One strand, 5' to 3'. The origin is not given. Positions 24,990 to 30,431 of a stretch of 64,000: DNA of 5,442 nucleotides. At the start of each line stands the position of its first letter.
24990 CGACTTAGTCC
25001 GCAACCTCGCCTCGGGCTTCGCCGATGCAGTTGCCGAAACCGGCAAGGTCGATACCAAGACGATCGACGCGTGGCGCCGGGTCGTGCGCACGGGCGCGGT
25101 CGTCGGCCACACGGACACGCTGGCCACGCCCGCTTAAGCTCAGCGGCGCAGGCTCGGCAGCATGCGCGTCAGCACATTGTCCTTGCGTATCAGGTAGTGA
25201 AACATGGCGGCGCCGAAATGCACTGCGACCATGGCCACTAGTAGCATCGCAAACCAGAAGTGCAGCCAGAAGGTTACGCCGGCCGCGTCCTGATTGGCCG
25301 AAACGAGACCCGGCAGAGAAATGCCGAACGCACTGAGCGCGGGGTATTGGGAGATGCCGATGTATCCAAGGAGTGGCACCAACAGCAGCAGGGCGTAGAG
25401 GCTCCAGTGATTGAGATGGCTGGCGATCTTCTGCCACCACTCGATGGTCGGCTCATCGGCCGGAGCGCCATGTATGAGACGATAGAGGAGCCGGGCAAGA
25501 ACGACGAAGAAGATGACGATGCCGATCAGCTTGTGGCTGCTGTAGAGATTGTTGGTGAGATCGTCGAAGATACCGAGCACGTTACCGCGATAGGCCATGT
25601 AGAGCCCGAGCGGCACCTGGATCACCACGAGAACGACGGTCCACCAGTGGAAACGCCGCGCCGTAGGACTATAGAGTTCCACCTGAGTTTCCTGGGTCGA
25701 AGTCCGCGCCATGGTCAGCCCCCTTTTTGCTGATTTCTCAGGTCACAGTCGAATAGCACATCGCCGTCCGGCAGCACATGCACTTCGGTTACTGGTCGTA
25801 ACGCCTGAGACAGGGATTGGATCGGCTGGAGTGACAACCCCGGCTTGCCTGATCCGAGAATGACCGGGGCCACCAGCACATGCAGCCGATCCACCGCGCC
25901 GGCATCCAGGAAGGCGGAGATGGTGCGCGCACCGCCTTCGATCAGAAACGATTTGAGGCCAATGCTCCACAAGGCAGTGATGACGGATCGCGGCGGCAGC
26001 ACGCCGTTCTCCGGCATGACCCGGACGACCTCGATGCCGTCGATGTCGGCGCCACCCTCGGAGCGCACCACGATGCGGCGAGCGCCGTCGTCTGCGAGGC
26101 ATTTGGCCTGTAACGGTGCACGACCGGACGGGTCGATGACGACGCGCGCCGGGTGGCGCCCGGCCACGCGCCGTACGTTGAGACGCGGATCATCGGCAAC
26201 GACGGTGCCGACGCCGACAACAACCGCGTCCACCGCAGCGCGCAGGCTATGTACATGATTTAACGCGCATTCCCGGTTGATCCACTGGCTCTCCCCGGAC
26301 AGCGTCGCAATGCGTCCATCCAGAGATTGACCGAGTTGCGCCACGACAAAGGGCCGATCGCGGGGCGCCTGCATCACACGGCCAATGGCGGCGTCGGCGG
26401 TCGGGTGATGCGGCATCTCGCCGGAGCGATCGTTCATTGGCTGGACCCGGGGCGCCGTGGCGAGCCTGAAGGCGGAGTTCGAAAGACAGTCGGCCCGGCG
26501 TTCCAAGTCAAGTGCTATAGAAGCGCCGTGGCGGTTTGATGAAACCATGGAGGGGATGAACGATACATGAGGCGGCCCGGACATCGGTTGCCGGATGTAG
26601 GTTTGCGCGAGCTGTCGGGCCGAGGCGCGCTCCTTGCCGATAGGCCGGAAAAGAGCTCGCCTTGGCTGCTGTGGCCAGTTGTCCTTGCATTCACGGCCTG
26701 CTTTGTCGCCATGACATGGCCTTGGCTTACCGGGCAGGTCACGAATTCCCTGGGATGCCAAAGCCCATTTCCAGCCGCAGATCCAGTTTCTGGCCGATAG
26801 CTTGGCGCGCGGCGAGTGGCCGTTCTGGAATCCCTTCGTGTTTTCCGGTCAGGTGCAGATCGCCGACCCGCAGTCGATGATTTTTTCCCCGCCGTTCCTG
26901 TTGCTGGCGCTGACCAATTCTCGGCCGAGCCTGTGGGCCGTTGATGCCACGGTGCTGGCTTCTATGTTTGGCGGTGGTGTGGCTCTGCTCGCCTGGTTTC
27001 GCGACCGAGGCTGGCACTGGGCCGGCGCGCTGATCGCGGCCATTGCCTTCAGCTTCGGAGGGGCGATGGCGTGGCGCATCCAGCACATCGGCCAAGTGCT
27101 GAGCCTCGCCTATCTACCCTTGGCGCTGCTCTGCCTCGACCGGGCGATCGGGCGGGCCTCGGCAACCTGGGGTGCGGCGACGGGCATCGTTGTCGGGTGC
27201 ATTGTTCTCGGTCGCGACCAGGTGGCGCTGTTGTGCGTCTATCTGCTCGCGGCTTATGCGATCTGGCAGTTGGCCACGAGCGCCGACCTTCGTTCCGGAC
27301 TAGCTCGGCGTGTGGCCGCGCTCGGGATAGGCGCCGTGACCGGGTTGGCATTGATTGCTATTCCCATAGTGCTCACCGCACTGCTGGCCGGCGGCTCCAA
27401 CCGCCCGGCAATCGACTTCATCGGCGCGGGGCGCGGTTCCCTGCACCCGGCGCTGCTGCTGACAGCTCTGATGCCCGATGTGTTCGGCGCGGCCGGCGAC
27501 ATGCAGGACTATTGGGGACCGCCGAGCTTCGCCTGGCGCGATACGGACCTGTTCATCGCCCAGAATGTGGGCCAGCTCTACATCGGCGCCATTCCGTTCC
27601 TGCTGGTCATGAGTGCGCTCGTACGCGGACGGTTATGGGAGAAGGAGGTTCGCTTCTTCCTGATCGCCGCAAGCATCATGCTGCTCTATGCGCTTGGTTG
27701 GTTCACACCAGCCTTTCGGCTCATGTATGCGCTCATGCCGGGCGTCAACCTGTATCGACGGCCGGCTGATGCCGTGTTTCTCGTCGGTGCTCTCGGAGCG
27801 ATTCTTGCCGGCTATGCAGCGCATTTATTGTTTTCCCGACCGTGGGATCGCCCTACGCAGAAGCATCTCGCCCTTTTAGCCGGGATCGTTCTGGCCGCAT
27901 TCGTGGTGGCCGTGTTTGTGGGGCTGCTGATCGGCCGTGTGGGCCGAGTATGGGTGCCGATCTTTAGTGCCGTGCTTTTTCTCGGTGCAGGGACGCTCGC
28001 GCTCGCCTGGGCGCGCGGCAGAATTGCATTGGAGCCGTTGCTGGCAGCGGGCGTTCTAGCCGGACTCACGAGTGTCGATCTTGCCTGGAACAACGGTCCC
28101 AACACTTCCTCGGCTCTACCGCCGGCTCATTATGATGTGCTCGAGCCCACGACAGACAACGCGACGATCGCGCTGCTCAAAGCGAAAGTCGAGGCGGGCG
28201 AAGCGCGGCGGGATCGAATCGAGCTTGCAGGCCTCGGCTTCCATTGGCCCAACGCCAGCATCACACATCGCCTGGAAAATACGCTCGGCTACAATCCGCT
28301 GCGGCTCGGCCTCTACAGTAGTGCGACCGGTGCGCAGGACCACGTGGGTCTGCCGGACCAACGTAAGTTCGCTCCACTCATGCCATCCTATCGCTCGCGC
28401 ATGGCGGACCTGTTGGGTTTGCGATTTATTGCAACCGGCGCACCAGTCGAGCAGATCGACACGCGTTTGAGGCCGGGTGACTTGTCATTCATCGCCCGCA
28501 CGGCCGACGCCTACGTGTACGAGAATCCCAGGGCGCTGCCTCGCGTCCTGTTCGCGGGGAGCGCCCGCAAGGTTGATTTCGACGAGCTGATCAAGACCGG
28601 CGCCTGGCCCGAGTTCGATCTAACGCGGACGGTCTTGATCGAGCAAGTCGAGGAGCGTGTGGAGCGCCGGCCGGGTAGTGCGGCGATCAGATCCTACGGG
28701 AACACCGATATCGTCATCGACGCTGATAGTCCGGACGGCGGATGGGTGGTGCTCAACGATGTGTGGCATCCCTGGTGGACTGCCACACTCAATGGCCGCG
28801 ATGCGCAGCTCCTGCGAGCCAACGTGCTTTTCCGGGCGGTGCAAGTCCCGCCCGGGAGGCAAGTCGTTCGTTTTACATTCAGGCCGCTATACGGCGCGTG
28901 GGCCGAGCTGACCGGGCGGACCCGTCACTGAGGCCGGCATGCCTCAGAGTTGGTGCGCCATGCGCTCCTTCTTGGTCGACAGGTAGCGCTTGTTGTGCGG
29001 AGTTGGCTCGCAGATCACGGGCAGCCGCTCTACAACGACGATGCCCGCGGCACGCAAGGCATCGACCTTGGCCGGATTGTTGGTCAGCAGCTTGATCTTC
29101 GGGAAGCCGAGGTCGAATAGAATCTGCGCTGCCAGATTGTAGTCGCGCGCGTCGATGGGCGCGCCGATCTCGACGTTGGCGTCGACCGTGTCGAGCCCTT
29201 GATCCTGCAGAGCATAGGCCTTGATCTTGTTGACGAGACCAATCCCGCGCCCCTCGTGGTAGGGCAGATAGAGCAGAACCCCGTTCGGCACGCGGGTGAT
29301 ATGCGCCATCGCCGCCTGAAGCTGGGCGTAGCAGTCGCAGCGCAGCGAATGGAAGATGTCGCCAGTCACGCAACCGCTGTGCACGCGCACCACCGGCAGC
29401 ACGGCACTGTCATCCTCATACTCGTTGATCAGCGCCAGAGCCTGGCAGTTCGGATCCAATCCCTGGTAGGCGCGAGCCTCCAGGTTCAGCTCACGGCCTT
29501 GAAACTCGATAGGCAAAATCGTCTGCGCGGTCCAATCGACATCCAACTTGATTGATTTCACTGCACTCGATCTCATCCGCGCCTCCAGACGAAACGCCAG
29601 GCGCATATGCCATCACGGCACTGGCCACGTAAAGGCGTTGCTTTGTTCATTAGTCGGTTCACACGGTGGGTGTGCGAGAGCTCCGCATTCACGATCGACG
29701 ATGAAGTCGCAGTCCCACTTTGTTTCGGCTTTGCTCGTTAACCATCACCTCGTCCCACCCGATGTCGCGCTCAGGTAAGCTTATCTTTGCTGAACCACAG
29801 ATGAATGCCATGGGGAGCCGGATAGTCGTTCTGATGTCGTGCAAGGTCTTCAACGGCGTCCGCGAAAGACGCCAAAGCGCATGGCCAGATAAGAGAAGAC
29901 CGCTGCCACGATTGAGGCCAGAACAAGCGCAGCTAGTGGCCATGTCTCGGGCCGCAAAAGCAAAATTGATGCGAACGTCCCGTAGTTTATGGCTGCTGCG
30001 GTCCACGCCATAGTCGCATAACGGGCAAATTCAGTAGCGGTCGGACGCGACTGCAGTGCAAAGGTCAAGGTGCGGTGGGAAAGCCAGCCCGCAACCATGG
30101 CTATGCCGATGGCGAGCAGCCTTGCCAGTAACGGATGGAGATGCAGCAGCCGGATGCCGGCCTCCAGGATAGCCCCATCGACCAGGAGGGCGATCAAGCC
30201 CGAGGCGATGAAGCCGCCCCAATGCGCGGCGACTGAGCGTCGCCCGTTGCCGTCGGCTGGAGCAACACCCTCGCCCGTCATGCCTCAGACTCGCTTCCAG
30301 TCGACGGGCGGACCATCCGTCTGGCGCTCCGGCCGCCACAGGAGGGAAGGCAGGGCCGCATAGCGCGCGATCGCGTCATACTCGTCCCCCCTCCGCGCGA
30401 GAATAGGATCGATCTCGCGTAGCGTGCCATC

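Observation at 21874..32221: A small-molecule pathway and a carrier-lipid glycosylation module are interleaved into one 10-kb supercluster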

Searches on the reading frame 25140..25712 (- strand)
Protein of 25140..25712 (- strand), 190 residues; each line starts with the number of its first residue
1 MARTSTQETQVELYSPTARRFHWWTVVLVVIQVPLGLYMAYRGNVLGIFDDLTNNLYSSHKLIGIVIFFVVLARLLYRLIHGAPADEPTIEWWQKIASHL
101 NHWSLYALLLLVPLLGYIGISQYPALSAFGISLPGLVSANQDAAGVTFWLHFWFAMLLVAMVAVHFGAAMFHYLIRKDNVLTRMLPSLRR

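Call 4: search_protein_families(library=pfam, proteins=[window:25140-25712:-], max_evalue=0.01)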
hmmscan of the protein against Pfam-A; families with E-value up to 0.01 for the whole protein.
window:25140-25712:- (190 aa): 4 families
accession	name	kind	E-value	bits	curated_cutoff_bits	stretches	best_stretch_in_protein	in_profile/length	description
PF01292.26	Ni_hydr_CYTB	-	4.3e-26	92.2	30.1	1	14-186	2-178/179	Prokaryotic cytochrome b561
PF01794.25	Ferric_reduct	-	6.2e-06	26.7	28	1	27-114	3-90/121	Ferric reductase like transmembrane component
PF14093.11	DUF4271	-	0.00023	21.6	29.7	1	20-130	49-158/206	Domain of unknown function (DUF4271)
PF03188.21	Cytochrom_B561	-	0.0067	17.1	23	1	16-77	32-89/137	Eukaryotic cytochrome b561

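Call 10: search_protein_families(library=ncbifam, proteins=[window:25140-25712:-], max_evalue=0.001)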
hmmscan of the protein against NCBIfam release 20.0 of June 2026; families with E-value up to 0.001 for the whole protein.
window:25140-25712:- (190 aa): 1 family
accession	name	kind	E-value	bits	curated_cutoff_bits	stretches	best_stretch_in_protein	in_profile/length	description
NF008566.0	PRK11513.1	equivalog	5.3e-15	55.7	170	1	15-189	6-175/176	cytochrome b561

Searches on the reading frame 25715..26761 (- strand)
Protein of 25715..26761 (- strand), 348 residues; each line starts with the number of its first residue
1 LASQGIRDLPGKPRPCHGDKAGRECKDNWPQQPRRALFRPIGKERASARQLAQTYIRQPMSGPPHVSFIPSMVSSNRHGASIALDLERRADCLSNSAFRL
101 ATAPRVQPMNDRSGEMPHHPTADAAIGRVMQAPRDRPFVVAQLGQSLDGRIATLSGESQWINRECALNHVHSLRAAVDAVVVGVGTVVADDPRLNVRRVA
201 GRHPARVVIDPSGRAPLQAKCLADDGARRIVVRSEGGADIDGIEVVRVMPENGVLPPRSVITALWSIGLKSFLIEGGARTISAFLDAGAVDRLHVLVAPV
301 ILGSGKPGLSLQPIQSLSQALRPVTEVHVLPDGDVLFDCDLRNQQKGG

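Call 4: search_protein_families(library=pfam, proteins=[window:25715-26761:-], max_evalue=0.01)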
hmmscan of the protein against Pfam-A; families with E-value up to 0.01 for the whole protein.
window:25715-26761:- (348 aa): 1 family
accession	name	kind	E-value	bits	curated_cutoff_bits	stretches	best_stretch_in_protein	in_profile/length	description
PF01872.23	RibD_C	-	4.3e-40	138.1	24.1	1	137-316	1-180/197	RibD C-terminal domain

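Call 10: search_protein_families(library=ncbifam, proteins=[window:25715-26761:-], max_evalue=0.001)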
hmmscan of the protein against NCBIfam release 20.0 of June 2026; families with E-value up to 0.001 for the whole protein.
window:25715-26761:- (348 aa): 7 families
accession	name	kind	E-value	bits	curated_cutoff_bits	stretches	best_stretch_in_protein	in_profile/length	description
TIGR00227.1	ribD_Cterm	domain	1.3e-40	139.2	150.15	1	136-322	2-197/216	riboflavin-specific deaminase C-terminal domain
TIGR00326.1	eubact_ribD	equivalog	9.6e-34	117.1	156.35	1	134-322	138-327/343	bifunctional diaminohydroxyphosphoribosylaminopyrimidine deaminase/5-amino-6-(5-phosphoribosylamino)uracil reductase RibD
TIGR01508.1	rib_reduct_arch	equivalog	1e-30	106.5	186.45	1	137-306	1-173/210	2,5-diamino-6-(ribosylamino)-4(3H)-pyrimidinone 5'-phosphate reductase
NF008052.0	PRK10786.1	equivalog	2.7e-21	75.7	500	1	137-321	147-346/367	bifunctional diaminohydroxyphosphoribosylaminopyrimidine deaminase/5-amino-6-(5-phosphoribosylamino)uracil reductase RibD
NF010663.0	PRK14059.1-1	equivalog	5.6e-11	42.2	184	1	139-333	30-243/253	pyrimidine reductase family protein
NF010664.0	PRK14059.1-2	equivalog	8.3e-08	32.2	226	1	135-334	33-246/257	pyrimidine reductase family protein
NF010665.0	PRK14059.1-4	equivalog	3.2e-06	26.6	274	0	260-316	180-236/260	pyrimidine reductase family protein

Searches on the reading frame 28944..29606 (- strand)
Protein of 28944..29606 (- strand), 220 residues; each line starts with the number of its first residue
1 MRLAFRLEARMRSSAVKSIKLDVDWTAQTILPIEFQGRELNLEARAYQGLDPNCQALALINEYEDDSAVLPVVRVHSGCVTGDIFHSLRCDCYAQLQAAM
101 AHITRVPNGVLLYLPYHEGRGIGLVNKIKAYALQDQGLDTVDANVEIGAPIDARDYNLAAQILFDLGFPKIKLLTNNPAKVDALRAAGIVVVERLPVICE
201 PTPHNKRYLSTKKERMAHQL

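Call 4: search_protein_families(library=pfam, proteins=[window:28944-29606:-], max_evalue=0.01)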
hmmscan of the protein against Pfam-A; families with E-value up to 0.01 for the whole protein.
window:28944-29606:- (220 aa): 1 family
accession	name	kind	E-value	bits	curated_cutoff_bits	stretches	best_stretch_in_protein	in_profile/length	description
PF00925.25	GTP_cyclohydro2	-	2.6e-52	177.1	23.3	1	41-196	14-165/165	GTP cyclohydrolase II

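Call 10: search_protein_families(library=ncbifam, proteins=[window:28944-29606:-], max_evalue=0.001)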
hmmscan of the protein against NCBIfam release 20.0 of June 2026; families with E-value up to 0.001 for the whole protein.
window:28944-29606:- (220 aa): 8 families
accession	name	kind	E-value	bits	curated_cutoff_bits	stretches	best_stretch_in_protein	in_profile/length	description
NF006803.0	PRK09311.1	equivalog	1e-66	225.4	569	1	26-220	215-404/417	bifunctional 3,4-dihydroxy-2-butanone-4-phosphate synthase/GTP cyclohydrolase II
NF001591.0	PRK00393.1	subfamily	1.4e-61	207.4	148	1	44-220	21-194/199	GTP cyclohydrolase II RibA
NF006806.0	PRK09319.1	equivalog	1.8e-61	208.4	764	1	27-220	220-409/561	bifunctional 3,4-dihydroxy-2-butanone-4-phosphate synthase/GTP cyclohydrolase II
TIGR00505.1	ribA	equivalog_domain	1.1e-59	201.2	205.85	1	43-220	16-191/191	GTP cyclohydrolase II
NF006456.0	PRK08815.1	equivalog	1.4e-54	185.8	464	1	65-220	212-365/376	GTP cyclohydrolase II RibA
NF006805.0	PRK09318.1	equivalog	6.9e-54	183.3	486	1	55-220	220-380/387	bifunctional 3,4-dihydroxy-2-butanone-4-phosphate synthase/GTP cyclohydrolase II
NF005536.0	PRK07198.1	equivalog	2.2e-08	33.4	403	1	69-204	238-383/419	GTP cyclohydrolase II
NF010626.1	PRK14019.1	equivalog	4.2e-08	32.5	513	1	53-193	231-359/364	bifunctional 3,4-dihydroxy-2-butanone-4-phosphate synthase/GTP cyclohydrolase II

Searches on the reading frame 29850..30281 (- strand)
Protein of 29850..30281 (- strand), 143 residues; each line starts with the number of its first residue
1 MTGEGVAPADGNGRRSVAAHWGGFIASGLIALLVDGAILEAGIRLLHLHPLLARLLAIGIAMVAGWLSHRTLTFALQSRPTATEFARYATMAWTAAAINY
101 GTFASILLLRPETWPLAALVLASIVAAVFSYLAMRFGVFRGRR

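Call 4: search_protein_families(library=pfam, proteins=[window:29850-30281:-], max_evalue=0.01)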
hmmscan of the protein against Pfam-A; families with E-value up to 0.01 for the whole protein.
window:29850-30281:- (143 aa): 1 family
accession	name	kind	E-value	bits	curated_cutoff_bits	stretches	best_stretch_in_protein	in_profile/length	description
PF04138.20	GtrA_DPMS_TM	-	9.7e-15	55.2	26.1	1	24-139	2-117/117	GtrA/DPMS, transmembrane domain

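Call 22: search_protein_families(library=ncbifam, proteins=[window:29850-30281:-], max_evalue=0.001)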
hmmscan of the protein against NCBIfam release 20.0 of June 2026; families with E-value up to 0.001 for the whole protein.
window:29850-30281:- (143 aa): 0 families
